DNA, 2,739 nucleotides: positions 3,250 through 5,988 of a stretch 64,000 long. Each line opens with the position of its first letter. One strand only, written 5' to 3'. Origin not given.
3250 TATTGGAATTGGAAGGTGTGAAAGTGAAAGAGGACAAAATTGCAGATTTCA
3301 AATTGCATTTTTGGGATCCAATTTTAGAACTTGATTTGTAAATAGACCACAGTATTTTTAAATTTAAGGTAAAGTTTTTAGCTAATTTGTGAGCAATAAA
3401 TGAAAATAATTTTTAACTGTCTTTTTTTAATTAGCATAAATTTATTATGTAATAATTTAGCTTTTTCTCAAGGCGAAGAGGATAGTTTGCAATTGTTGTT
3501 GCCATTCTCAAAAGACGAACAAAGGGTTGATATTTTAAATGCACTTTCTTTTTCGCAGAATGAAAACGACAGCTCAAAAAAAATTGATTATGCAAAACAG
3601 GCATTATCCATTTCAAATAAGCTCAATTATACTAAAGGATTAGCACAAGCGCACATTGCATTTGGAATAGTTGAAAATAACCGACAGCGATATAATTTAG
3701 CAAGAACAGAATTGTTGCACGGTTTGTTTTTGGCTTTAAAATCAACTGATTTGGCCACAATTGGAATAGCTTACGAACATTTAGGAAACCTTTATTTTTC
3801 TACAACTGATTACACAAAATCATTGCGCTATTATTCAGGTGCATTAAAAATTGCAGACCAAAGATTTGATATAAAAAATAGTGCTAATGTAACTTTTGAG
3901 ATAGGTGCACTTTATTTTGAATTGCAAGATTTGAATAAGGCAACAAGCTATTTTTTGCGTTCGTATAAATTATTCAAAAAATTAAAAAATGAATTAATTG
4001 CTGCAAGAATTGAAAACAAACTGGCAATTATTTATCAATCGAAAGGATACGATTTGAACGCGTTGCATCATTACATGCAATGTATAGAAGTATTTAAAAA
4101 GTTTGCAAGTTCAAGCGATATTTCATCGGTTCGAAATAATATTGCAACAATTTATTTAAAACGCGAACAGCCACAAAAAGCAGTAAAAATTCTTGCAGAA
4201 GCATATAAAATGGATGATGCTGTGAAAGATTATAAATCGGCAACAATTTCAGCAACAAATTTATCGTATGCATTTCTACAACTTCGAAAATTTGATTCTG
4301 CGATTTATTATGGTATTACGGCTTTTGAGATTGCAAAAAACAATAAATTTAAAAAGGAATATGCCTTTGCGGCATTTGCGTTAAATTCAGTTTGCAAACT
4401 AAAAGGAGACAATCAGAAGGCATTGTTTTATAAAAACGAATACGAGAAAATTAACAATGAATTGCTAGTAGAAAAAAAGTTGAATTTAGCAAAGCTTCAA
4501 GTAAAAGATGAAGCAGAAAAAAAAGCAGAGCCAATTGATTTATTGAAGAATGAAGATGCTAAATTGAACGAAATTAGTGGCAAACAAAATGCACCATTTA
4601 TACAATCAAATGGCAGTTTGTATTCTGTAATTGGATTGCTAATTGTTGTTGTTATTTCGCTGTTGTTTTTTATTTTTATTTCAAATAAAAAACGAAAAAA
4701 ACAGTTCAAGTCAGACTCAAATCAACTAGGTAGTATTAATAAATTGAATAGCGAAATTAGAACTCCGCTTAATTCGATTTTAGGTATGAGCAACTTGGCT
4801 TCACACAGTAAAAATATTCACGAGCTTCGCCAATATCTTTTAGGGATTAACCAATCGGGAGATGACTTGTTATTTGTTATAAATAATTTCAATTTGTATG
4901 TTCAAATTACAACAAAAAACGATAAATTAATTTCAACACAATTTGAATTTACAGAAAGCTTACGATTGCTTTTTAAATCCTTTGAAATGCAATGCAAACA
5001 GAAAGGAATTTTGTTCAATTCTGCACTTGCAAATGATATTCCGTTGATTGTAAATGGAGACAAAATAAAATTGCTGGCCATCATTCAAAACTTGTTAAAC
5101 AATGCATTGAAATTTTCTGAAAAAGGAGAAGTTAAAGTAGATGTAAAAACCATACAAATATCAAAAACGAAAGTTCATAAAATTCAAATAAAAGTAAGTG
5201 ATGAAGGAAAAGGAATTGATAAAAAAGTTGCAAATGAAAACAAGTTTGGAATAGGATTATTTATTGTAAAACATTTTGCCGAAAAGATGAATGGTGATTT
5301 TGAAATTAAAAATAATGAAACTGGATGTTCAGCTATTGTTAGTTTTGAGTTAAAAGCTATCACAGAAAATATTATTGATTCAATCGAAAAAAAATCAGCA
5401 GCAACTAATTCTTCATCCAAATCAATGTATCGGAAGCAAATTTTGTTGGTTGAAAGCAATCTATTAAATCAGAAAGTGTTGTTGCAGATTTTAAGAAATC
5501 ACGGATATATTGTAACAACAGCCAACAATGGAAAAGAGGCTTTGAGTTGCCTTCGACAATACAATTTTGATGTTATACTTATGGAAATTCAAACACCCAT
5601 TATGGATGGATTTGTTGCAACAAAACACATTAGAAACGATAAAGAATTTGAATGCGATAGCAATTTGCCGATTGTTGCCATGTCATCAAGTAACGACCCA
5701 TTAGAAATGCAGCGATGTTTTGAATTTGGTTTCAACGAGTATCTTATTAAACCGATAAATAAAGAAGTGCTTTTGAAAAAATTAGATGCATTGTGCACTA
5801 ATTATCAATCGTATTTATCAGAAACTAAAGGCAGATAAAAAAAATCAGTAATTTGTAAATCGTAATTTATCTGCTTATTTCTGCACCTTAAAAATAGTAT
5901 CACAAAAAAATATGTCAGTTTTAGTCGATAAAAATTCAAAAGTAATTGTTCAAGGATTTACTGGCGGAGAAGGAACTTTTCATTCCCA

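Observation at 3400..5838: TPR hybrid histidine kinase with both phospho-acceptor residues substituted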

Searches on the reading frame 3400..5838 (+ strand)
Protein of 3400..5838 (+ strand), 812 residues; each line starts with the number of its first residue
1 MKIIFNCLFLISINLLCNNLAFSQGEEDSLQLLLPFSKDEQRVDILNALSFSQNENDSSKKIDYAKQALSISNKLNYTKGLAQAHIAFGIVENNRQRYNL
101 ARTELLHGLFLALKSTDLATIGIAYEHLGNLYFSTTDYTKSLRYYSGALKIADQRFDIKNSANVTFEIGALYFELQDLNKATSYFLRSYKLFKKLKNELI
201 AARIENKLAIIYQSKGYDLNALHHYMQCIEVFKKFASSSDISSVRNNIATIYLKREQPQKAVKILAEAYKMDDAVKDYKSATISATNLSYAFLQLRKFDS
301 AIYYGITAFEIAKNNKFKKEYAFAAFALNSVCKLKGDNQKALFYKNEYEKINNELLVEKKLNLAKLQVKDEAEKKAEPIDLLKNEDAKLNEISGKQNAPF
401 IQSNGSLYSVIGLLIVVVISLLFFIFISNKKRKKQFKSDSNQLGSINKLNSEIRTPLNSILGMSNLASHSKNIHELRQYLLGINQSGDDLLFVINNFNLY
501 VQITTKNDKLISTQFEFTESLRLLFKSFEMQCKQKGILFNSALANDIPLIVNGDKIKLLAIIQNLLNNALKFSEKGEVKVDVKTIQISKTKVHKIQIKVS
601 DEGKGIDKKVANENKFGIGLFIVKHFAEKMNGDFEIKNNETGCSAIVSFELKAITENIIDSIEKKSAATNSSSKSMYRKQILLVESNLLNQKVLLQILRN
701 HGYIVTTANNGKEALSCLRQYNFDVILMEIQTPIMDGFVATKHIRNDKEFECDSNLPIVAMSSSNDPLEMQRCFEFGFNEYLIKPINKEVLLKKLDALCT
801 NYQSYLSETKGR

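Call 3: search_protein_families(library=pfam, proteins=[window:3400-5835:+], max_evalue=1)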
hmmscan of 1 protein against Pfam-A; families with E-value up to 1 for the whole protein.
window:3400-5835:+ (812 aa): 17 families
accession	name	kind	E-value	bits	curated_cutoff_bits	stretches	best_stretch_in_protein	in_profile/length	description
PF00072.30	Response_reg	-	3.7e-21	75.8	30.2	1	681-795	1-110/111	Response regulator receiver domain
PF13424.12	TPR_12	-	9.7e-21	74.2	30.1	3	122-194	3-77/77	Tetratricopeptide repeat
PF02518.31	HATPase_c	-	2.9e-14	53.9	26.4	1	553-650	1-108/111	Histidine kinase-, DNA gyrase B-, and HSP90-like ATPase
PF07719.23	TPR_2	-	5.5e-09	35.9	27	2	124-152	3-31/34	Tetratricopeptide repeat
PF17874.7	TPR_MalT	-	1.5e-07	31.4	45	1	54-301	13-259/336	MalT-like TPR region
PF13181.12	TPR_8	-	2.4e-07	30.8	25.7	1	124-153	3-32/34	Tetratricopeptide repeat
PF00512.31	HisKA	-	4.6e-07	30.2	26.9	1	452-504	12-64/66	His Kinase A (phospho-acceptor) domain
PF13374.12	TPR_10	-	9.5e-07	29.1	27.5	1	244-270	4-30/42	Tetratricopeptide repeat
PF14501.12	HATPase_c_5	-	0.00021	21.6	22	1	556-641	4-93/102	GHKL domain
PF00515.34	TPR_1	-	0.00058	20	27.8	0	245-263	4-22/34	Tetratricopeptide repeat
PF25068.1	ARM_TT21_4th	-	0.00069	20.3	30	2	221-282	11-71/153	Tetratricopeptide repeat protein 21 forth ARM domain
PF13432.12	TPR_16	-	0.0035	18.2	32.7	1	248-304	3-53/65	Tetratricopeptide repeat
PF13176.12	TPR_7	-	0.011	16.2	27.9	0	124-157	1-34/36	Tetratricopeptide repeat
PF23198.2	PDE8A_N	-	0.039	14.3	29.6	1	694-797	26-130/147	PDE8A-like, N-terminal domain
PF21314.2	TM_ErbB1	-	0.091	13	27.1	1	411-427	6-23/36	Epidermal growth factor receptor transmembrane-juxtamembrane segment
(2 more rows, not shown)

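Call 4: search_protein_families(library=ncbifam, proteins=[window:3400-5835:+], max_evalue=1)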
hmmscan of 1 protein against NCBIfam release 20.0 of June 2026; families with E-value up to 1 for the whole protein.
window:3400-5835:+ (812 aa): 121 families (the best 25 are shown)
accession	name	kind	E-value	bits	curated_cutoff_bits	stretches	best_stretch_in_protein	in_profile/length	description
NF011874.0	PRK15347.1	equivalog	1.1e-44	152.8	852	2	669-797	681-808/921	two component system sensor kinase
TIGR02956.1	TMAO_torS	equivalog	1.1e-44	152.8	676.5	1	451-797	473-818/967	TMAO reductase system sensor histidine kinase/response regulator TorS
NF008318.0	PRK11107.1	equivalog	8.4e-44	149.9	890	2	448-698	299-556/920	two-component sensor histidine kinase BarA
NF041947.1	LuxQ_Vibrio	equivalog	7.7e-43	146.5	1200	1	446-796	476-836/843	quorum-sensing autoinducer 2 sensor kinase/phosphatase LuxQ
NF008302.0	PRK11091.1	equivalog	7e-39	133.6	838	1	442-803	283-647/779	aerobic respiration two-component sensor histidine kinase ArcB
NF008099.0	PRK10841.1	equivalog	2.4e-32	111.6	920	2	634-798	774-939/949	two-component system sensor histidine kinase RcsC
NF008543.0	PRK11466.1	equivalog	7e-31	106.9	982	1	446-745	448-749/914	TMAO reductase system sensor histidine kinase/response regulator TorS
NF045901.1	HisKinLetSLeg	equivalog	1.3e-30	106.1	1650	2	430-641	282-507/906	two-component system sensor histidine kinase LetS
NF038297.2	hybrid_HK_HrmK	equivalog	1.3e-29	103.4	725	1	450-792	243-601/607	hybrid histidine kinase/response regulator HrmK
NF053520.1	HK_Porph_FimS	equivalog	1.8e-25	89.3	600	2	150-651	112-615/618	sensor histidine kinase FimS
NF007420.1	PRK09959.1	equivalog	4.6e-20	70.8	1995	1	434-798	704-1073/1197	acid-sensing system histidine kinase EvgS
NF041880.1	EPS_EpsF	equivalog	4.9e-19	68.2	900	2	693-803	10-118/492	response regulator EpsF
NF007135.0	PRK09581.1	equivalog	1.1e-16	60.7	474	1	680-798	4-119/457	PleD family two-component system response regulator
NF041733.1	resp_reg_CseB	equivalog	2.8e-16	59.6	350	1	680-799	2-115/228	two-component system response regulator CseB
NF041832.1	near_NosP_CTERM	subfamily_domain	1.1e-15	57.6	400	1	513-789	79-360/370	NahK/ErcS family hybrid sensor histidine kinase/response regulator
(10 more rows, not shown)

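Call 7: find_homologous_proteins(query=window:3400-5835:+, max_evalue=1e-10)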
Query window:3400-5835:+ (812 aa): 148 proteins with E <= 1e-10 among 8000 candidates; the best 120 are listed.
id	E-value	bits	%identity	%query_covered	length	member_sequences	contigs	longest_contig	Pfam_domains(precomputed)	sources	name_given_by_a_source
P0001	0.0e+0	1726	99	100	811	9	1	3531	PF17874.8,PF13424.13,PF02518.32,PF00512.32,PF13181.13,PF00072.31,PF07719.24,PF13374.13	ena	-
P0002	2.5e-297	1006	62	100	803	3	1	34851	PF17874.8,PF00515.35,PF13424.13,PF02518.32,PF00512.32,PF13181.13,PF00072.31,PF07719.24,PF13374.13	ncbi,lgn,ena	-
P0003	6.9e-217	741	48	96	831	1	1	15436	PF13431.13,PF13176.13,PF00512.32,PF00072.31,PF13374.13,PF17874.8,PF00515.35,PF13424.13,PF02518.32,PF13589.13,PF13181.13,PF07719.24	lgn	-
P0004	2.3e-143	498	38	98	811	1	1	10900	PF17874.8,PF00515.35,PF13424.13,PF13176.13,PF02518.32,PF00512.32,PF13181.13,PF00072.31,PF07719.24,PF13374.13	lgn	-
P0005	6.6e-41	159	24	39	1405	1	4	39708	PF10602.16,PF09976.16,PF12862.14,PF13414.13,PF10952.16,PF01535.27,PF13374.13,PF22788.3,PF00515.35,PF04212.25,PF13424.13,PF28559.1,PF14938.13,PF13429.13,PF07719.24,PF13174.13,PF14853.13,PF13431.13,PF23914.2,PF25058.2,PF10579.15,PF09986.16,PF13176.13,PF24885.2,PF18768.8,PF13428.13,PF12770.13,PF14559.1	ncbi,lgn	-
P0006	1.1e-39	155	24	43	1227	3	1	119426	PF08447.19,PF13426.14,PF13188.14,PF13185.13,PF08448.17,PF02518.32,PF00512.32,PF00989.32,PF00072.31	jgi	-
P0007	3.5e-39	153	27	43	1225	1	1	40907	PF08447.19,PF13426.14,PF08448.17,PF02518.32,PF00512.32,PF23198.2,PF00989.32,PF00072.31,PF01627.29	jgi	jgi:PAS domain S-box-containing protein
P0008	1.4e-36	144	25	42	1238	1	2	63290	PF08447.19,PF08448.17,PF02518.32,PF00512.32,PF00989.32,PF00072.31,PF01627.29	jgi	jgi:PAS domain S-box-containing protein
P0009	7.5e-36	142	28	43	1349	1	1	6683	PF00672.31,PF13426.14,PF13185.13,PF02743.25,PF22673.3,PF01590.33,PF08448.17,PF02518.32,PF00512.32,PF00989.32,PF00072.31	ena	-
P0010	8.0e-36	142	25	46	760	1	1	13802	PF02518.32,PF17149.10,PF00512.32,PF00072.31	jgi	jgi:signal transduction histidine kinase/DNA-binding response OmpR family regulator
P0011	1.6e-35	141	25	82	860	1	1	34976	PF00515.35,PF13424.13,PF13176.13,PF02518.32,PF00512.32,PF13181.13,PF00072.31,PF07719.24,PF13174.13,PF13374.13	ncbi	-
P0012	7.5e-35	139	26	44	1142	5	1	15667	PF13185.13,PF05227.20,PF02518.32,PF00512.32,PF00072.31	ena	-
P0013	1.9e-34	137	26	42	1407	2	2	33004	PF00672.31,PF13185.13,PF02743.25,PF02518.32,PF00512.32,PF00072.31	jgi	jgi:signal transduction histidine kinase/DNA-binding response OmpR family regulator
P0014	6.9e-33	132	26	43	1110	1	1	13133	PF13426.14,PF13188.14,PF22673.3,PF00512.32,PF00072.31,PF01627.29,PF17155.12,PF02743.25,PF08448.17,PF02518.32,PF23198.2,PF00989.32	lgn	-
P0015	1.8e-31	128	23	43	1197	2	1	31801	PF00672.31,PF13185.13,PF01590.33,PF26769.1,PF02518.32,PF18947.6,PF00512.32,PF00072.31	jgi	jgi:CheY-like chemotaxis protein/signal transduction histidine kinase/HAMP domain-containing protein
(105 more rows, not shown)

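Call 10: find_encoding_contigs(protein=P0002, flank=10000, max_places=3)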
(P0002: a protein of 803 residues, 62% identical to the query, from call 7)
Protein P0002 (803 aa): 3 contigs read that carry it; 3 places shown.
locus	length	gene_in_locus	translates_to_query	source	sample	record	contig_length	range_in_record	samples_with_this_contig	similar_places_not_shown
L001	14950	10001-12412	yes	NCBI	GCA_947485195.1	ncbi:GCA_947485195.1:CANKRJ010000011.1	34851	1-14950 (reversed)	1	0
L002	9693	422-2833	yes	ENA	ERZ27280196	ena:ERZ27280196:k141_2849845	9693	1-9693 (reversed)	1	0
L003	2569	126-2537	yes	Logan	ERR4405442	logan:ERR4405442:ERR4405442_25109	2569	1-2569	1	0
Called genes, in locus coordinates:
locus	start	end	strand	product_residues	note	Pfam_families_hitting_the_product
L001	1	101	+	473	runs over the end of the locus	PF06167:Peptidase_M90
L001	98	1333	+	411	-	PF00158:Sigma54_activat, PF14532:Sigma54_activ_2, PF07728:AAA_5 (weak), PF25601:AAA_lid_14, PF02954:HTH_8, PF18024:HTH_50 (weak)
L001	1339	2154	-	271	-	PF01048:PNP_UDP_1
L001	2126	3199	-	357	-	PF02606:LpxK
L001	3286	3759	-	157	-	PF04308:RNaseH_like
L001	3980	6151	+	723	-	PF13715:CarbopepD_reg_2, PF07715:Plug, PF00593:TonB_dep_Rec_b-barrel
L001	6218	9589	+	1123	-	-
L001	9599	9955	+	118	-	PF01035:DNA_binding_1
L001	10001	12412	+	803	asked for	PF13181:TPR_8 (faint), PF17874:TPR_MalT, PF07719:TPR_2 (faint), PF00515:TPR_1 (faint), PF13424:TPR_12, PF00512:HisKA (weak), PF02518:HATPase_c, PF00072:Response_reg, +1 more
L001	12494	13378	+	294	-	PF02629:CoA_binding, PF13380:CoA_binding_2 (weak), PF13607:Succ_CoA_lig, PF00549:Ligase_CoA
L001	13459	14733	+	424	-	PF02812:ELFV_dehydrog_N, PF00208:ELFV_dehydrog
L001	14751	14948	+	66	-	?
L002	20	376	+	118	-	PF01035:DNA_binding_1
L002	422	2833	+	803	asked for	PF13181:TPR_8 (faint), PF17874:TPR_MalT, PF07719:TPR_2 (faint), PF00515:TPR_1 (faint), PF13424:TPR_12, PF00512:HisKA (weak), PF02518:HATPase_c, PF00072:Response_reg, +1 more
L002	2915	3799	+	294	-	PF02629:CoA_binding, PF13380:CoA_binding_2 (weak), PF13607:Succ_CoA_lig, PF00549:Ligase_CoA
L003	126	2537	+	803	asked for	PF13181:TPR_8 (faint), PF17874:TPR_MalT, PF07719:TPR_2 (faint), PF00515:TPR_1 (faint), PF13424:TPR_12, PF00512:HisKA (weak), PF02518:HATPase_c, PF00072:Response_reg, +1 more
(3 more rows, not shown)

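Call 11: find_encoding_contigs(protein=P0003, flank=10000, max_places=3)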
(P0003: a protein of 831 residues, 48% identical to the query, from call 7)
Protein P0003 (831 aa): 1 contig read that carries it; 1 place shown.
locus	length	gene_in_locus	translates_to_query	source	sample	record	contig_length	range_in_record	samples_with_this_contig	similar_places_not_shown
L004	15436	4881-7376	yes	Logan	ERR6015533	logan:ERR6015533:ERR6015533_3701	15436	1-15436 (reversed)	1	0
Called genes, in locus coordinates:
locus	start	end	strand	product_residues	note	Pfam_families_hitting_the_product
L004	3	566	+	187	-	?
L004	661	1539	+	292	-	PF00582:Usp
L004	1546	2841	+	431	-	PF00999:Na_H_Exchanger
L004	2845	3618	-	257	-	PF01209:Ubie_methyltran, PF13489:Methyltransf_23, PF13847:Methyltransf_31, PF08241:Methyltransf_11, PF08242:Methyltransf_12, PF13649:Methyltransf_25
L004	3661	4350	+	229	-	PF09365:DUF2461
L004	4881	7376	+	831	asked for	PF13431:TPR_17 (faint), PF07719:TPR_2 (faint), PF17874:TPR_MalT (weak), PF13424:TPR_12, PF00512:HisKA, PF02518:HATPase_c, PF13589:HATPase_c_3, PF00072:Response_reg, +4 more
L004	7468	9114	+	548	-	PF00005:ABC_tran, PF02463:SMC_N (faint), PF13304:AAA_21 (faint), PF12848:ABC_tran_Xtn, PF00005:ABC_tran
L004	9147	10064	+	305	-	PF13489:Methyltransf_23, PF08241:Methyltransf_11, PF08242:Methyltransf_12, PF13649:Methyltransf_25, PF13847:Methyltransf_31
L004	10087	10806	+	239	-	-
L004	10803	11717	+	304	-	PF01745:IPT, PF01715:IPPT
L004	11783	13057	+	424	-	PF01041:DegT_DnrJ_EryC1 (weak), PF00266:Aminotran_5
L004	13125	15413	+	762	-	PF18072:FGAR-AT_linker, PF00586:AIRS, PF02769:AIRS_C, PF00586:AIRS, PF02769:AIRS_C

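Call 12: find_encoding_contigs(protein=P0004, flank=10000, max_places=3)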
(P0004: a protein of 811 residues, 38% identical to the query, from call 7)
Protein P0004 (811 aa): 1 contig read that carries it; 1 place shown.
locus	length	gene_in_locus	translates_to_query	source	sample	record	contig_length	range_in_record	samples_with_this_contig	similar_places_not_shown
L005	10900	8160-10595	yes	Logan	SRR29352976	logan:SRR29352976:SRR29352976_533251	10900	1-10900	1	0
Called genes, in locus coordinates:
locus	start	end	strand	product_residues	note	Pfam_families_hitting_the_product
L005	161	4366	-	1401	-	PF13229:Beta_helix (faint), PF18962:Por_Secre_tail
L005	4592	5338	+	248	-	PF00106:adh_short, PF08659:KR, PF23441:SDR (faint), PF13561:adh_short_C2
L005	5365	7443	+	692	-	-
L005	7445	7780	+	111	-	PF01035:DNA_binding_1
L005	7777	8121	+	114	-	PF02627:CMD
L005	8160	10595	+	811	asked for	PF17874:TPR_MalT, PF13424:TPR_12, PF00515:TPR_1 (weak), PF13374:TPR_10 (weak), PF13424:TPR_12, PF00512:HisKA, PF02518:HATPase_c, PF00072:Response_reg, +4 more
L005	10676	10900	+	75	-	?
